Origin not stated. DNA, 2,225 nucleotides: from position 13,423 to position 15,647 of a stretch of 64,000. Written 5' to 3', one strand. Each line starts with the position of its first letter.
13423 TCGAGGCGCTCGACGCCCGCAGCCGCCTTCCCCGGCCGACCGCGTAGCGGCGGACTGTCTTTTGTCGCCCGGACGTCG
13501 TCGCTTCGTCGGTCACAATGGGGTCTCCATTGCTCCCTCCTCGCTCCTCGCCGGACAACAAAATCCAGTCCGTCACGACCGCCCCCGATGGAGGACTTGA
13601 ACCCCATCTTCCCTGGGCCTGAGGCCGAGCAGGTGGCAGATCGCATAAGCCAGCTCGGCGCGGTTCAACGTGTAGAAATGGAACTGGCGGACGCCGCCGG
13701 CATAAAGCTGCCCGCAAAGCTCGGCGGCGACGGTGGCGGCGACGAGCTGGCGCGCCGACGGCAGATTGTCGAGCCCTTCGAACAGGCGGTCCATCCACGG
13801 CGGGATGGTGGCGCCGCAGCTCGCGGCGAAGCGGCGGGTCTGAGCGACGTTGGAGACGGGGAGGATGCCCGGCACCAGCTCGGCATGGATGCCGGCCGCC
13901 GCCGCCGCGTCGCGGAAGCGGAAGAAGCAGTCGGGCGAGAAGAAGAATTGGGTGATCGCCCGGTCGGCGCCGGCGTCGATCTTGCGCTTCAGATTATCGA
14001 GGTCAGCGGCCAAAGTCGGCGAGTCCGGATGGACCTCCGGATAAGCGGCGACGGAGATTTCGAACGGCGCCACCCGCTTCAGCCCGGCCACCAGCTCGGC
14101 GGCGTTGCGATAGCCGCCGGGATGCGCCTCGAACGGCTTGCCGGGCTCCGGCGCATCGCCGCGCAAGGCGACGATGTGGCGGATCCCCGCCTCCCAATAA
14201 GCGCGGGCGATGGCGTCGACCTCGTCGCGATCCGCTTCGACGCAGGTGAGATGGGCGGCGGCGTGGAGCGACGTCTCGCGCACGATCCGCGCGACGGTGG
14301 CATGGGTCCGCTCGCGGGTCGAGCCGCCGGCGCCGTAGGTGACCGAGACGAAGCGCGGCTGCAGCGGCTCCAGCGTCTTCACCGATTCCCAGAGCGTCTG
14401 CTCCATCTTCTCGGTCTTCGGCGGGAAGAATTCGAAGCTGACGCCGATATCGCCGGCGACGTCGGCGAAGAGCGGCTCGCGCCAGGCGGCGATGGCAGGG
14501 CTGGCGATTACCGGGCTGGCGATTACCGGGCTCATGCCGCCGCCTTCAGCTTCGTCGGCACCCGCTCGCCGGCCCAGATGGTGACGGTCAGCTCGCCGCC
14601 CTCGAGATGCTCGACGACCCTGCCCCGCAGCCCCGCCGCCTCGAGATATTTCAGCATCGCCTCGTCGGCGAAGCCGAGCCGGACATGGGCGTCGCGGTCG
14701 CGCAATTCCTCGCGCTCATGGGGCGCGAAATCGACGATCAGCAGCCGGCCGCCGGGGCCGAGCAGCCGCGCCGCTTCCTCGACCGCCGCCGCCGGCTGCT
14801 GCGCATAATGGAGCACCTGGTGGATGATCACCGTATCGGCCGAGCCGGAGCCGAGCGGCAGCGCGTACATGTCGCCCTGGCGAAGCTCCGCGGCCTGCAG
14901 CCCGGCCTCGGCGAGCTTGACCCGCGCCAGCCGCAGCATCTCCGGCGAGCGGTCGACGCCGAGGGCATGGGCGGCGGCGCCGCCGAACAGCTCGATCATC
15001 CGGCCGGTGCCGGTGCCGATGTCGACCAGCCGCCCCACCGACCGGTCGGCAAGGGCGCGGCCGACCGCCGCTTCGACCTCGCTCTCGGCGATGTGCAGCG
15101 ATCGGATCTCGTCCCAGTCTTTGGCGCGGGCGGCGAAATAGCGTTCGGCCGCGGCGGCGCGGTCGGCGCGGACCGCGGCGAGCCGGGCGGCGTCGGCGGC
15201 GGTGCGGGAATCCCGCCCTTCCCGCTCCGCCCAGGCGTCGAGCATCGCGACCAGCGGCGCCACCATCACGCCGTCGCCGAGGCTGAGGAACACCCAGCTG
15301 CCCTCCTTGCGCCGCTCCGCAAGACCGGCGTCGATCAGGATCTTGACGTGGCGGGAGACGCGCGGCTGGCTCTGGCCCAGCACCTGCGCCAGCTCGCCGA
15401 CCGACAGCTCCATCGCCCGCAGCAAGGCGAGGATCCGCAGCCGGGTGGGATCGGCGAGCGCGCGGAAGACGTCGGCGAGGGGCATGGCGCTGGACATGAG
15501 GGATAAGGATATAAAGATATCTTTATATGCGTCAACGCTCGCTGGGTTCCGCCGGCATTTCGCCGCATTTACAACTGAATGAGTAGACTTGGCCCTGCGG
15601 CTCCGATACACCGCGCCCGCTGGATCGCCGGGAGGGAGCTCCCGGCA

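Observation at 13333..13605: Symmetric three-helix element bridging metF and the split metH that buries the downstream ribosome-binding site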

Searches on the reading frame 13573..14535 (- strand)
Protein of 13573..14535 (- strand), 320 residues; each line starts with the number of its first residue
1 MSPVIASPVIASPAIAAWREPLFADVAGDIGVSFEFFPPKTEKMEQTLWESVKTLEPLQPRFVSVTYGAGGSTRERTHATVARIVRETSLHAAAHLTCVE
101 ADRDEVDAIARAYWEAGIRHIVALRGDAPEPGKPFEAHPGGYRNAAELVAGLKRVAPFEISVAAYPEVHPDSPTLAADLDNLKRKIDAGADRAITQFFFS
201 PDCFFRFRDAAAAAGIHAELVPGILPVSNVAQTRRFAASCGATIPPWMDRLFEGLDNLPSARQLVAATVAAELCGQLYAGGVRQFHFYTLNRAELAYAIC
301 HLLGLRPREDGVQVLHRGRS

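Call 8: find_encoding_contigs(protein=window:13573-14535:-, flank=3000, max_places=6)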
Protein window:13573-14535:- (320 aa): 1 contig read that carries it; 1 place shown.
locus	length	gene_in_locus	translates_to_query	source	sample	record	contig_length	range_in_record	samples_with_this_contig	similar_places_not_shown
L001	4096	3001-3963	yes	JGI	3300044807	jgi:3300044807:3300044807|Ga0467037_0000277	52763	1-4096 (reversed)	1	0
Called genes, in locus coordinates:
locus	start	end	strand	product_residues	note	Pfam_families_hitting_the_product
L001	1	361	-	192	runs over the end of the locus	PF04079:SMC_ScpB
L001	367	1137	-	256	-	PF02616:SMC_ScpA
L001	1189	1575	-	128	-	-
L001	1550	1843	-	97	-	-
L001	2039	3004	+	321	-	PF01022:HTH_5, PF12802:MarR_2, PF12840:HTH_20, PF01209:Ubie_methyltran, PF13489:Methyltransf_23, PF13847:Methyltransf_31, PF08241:Methyltransf_11, PF08242:Methyltransf_12, +2 more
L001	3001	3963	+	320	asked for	PF02219:MTHFR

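Call 15: find_homologous_proteins(query=window:13573-14535:-, max_evalue=1e-60)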
Query window:13573-14535:- (320 aa): 7998 proteins with E <= 1e-60 among 8000 candidates; the best 120 are listed.
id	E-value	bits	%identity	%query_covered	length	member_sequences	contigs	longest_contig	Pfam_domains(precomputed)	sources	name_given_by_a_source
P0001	3.7e-190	649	94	95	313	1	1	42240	PF02219.24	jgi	jgi:methylenetetrahydrofolate reductase (NADPH)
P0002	8.1e-189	645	92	98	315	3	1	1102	PF02219.24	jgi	jgi:methylenetetrahydrofolate reductase (NADPH)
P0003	1.6e-187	640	94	95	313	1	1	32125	PF02219.24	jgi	jgi:methylenetetrahydrofolate reductase (NADPH)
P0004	6.9e-186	635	92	97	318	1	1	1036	PF02219.24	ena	-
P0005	1.7e-180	617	92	93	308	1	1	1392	PF02219.24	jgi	jgi:methylenetetrahydrofolate reductase (NADPH)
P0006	3.8e-177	606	91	93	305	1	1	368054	PF02219.24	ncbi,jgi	ncbi:MAG TPA: methylenetetrahydrofolate reductase [NAD(P)H] [Allosphingosinicella sp.]|jgi:methylene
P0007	5.1e-177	606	88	96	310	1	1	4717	PF02219.24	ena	-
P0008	5.1e-177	606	90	93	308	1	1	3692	PF02219.24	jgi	jgi:methylenetetrahydrofolate reductase (NADPH)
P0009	7.9e-177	605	89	93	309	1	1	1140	PF02219.24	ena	-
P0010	6.0e-176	602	85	97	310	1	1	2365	PF02219.24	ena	-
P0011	8.3e-176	602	90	93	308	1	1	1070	PF02219.24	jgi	-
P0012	2.9e-175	600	90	93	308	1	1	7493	PF02219.24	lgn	-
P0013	2.9e-175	600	91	93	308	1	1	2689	PF02219.24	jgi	jgi:methylenetetrahydrofolate reductase (NADPH)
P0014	2.8e-174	597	89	93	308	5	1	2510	PF02219.24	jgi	jgi:methylenetetrahydrofolate reductase (NADPH)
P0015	3.1e-174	597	85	97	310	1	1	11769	PF02219.24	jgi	jgi:methylenetetrahydrofolate reductase (NADPH)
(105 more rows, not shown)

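Call 16: find_encoding_contigs(protein=P0001, flank=3000, max_places=2)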
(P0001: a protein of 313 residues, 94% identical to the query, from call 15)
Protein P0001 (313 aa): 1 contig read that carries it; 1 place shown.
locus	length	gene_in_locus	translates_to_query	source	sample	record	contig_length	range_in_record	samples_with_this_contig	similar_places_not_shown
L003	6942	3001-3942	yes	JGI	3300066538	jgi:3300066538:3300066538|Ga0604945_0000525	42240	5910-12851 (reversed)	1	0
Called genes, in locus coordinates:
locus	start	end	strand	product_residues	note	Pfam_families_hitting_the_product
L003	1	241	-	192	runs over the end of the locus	PF04079:SMC_ScpB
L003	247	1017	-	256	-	PF02616:SMC_ScpA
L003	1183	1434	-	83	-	-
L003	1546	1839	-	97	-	-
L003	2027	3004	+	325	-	PF01022:HTH_5, PF12802:MarR_2, PF12840:HTH_20, PF01209:Ubie_methyltran, PF13489:Methyltransf_23, PF08241:Methyltransf_11, PF08242:Methyltransf_12, PF13649:Methyltransf_25, +2 more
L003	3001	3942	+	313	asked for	PF02219:MTHFR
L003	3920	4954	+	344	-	PF02574:S-methyl_trans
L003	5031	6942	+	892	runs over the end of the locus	PF00809:Pterin_bind, PF02607:B12-binding_2, PF02310:B12-binding, PF02965:Met_synt_B12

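Call 17: find_encoding_contigs(protein=P0003, flank=3000, max_places=2)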
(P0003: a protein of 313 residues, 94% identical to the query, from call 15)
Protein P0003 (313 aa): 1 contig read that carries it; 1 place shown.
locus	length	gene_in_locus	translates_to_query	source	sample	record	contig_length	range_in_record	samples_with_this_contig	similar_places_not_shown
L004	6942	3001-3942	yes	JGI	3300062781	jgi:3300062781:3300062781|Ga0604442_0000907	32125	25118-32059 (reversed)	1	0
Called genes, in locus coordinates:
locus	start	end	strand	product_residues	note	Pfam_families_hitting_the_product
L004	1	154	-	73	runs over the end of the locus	?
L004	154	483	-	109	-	PF12840:HTH_20, PF25212:HVO_A0114 (faint), PF01022:HTH_5, PF13412:HTH_24 (weak)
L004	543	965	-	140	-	PF20337:DUF6632 (weak)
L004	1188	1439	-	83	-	-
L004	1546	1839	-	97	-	-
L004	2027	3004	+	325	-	PF01022:HTH_5, PF12802:MarR_2, PF12840:HTH_20, PF01209:Ubie_methyltran, PF13489:Methyltransf_23, PF08241:Methyltransf_11, PF08242:Methyltransf_12, PF13649:Methyltransf_25, +2 more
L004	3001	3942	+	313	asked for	PF02219:MTHFR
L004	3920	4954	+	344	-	PF02574:S-methyl_trans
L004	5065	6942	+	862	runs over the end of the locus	PF00809:Pterin_bind, PF02607:B12-binding_2, PF02310:B12-binding, PF02965:Met_synt_B12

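Call 18: find_encoding_contigs(protein=P0006, flank=3000, max_places=2)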
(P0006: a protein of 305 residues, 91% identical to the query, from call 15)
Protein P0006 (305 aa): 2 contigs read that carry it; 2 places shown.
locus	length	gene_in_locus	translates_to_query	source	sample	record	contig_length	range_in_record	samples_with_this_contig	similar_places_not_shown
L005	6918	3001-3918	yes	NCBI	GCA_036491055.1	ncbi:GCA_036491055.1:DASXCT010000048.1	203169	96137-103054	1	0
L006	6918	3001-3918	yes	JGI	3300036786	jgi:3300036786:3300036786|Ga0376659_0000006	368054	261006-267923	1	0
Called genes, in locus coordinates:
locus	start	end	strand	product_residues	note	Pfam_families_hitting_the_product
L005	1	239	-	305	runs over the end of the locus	PF00685:Sulfotransfer_1, PF13469:Sulfotransfer_3 (faint)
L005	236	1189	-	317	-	PF07475:Hpr_kinase_C (weak)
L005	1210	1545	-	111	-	-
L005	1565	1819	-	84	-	-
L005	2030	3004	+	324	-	PF01022:HTH_5, PF12802:MarR_2, PF12840:HTH_20, PF13489:Methyltransf_23, PF08241:Methyltransf_11, PF08242:Methyltransf_12, PF13649:Methyltransf_25, PF13847:Methyltransf_31, +2 more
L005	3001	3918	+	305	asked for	PF02219:MTHFR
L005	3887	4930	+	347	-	PF02574:S-methyl_trans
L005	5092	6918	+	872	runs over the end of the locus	PF00809:Pterin_bind, PF02607:B12-binding_2, PF02310:B12-binding, PF02965:Met_synt_B12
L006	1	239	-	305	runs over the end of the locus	PF00685:Sulfotransfer_1, PF13469:Sulfotransfer_3 (faint)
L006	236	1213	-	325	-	PF07475:Hpr_kinase_C (weak)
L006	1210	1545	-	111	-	-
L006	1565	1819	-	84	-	-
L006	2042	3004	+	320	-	PF12840:HTH_20, PF01022:HTH_5, PF12802:MarR_2, PF13489:Methyltransf_23, PF08241:Methyltransf_11, PF08242:Methyltransf_12, PF13649:Methyltransf_25, PF13847:Methyltransf_31, +2 more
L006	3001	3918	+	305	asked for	PF02219:MTHFR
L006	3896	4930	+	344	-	PF02574:S-methyl_trans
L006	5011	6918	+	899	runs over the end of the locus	PF00809:Pterin_bind, PF02607:B12-binding_2, PF02310:B12-binding, PF02965:Met_synt_B12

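Call 20: find_encoding_contigs(protein=P0007, flank=4000, max_places=3)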
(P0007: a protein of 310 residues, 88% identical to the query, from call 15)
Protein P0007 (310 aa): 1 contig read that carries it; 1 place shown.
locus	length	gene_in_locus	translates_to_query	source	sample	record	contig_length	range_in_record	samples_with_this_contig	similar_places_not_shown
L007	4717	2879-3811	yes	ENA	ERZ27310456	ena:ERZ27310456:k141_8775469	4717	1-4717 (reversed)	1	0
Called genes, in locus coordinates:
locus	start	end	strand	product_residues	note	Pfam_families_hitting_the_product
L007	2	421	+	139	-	?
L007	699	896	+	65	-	-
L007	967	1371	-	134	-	-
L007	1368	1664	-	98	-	-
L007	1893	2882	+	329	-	PF01022:HTH_5, PF12802:MarR_2, PF12840:HTH_20, PF13489:Methyltransf_23, PF01209:Ubie_methyltran, PF13649:Methyltransf_25, PF13847:Methyltransf_31, PF08241:Methyltransf_11, +2 more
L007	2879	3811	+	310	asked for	PF02219:MTHFR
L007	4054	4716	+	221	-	?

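Call 21: find_encoding_contigs(protein=P0002, flank=4000, max_places=3)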
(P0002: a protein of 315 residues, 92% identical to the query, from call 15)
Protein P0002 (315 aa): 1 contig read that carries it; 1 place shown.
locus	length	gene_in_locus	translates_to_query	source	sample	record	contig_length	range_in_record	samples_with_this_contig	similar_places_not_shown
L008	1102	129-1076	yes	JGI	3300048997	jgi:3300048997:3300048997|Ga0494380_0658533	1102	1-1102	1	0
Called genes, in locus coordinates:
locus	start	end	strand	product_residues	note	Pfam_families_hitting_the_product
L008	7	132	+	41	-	-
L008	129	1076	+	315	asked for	PF02219:MTHFR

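Call 76: search_protein_families(library=pfam, proteins=[window:13573-14535:-])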
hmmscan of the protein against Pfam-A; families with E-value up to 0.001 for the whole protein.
window:13573-14535:- (320 aa): 1 family
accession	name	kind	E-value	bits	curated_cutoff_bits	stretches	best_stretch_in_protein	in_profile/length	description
PF02219.23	MTHFR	-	6.7e-93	311.6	24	1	27-304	8-287/287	Methylenetetrahydrofolate reductase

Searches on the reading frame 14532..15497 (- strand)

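Call 76: search_protein_families(library=pfam, proteins=[window:14532-15497:-])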
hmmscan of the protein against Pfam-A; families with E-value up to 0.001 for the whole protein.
window:14532-15497:- (321 aa): 14 families
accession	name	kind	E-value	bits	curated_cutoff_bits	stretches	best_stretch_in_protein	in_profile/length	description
PF08241.18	Methyltransf_11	-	4.3e-22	79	21.2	1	158-254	1-95/95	Methyltransferase domain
PF13847.12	Methyltransf_31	-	3.6e-19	69.3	27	1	156-260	6-114/145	Methyltransferase domain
PF13649.12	Methyltransf_25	-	1.9e-18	67.4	27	1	158-250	2-97/97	Methyltransferase domain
PF08242.18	Methyltransf_12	-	2.7e-15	57.3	30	1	158-252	1-98/98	Methyltransferase domain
PF13489.12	Methyltransf_23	-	6.6e-15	55.6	27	1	136-267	4-131/164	Methyltransferase domain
PF01022.26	HTH_5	-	7.1e-14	51.9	22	1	16-61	1-46/47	Bacterial regulatory protein, arsR family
PF12840.13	HTH_20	-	3.4e-12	46.6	27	1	14-62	1-50/51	Helix-turn-helix domain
PF12802.13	MarR_2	-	7.3e-10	39.3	27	1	17-65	5-55/61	MarR family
PF01209.24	Ubie_methyltran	-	1e-08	35.3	20.1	1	144-263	38-160/233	ubiE/COQ5 methyltransferase family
PF13412.12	HTH_24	-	9.7e-07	28.7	21.9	1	16-59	2-46/48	Winged helix-turn-helix DNA-binding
PF25212.1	HVO_A0114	-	8.1e-06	26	27.6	1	11-67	16-73/84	HVO_A0114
PF05175.20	MTS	-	5.8e-05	23.2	23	1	149-256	27-140/170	Methyltransferase small domain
PF01047.28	MarR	-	0.00027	21.2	24.6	1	17-64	3-51/59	MarR family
PF21476.4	PF0610-like_N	-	0.0008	20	33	0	18-52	2-36/50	PF0610-like, N-terminal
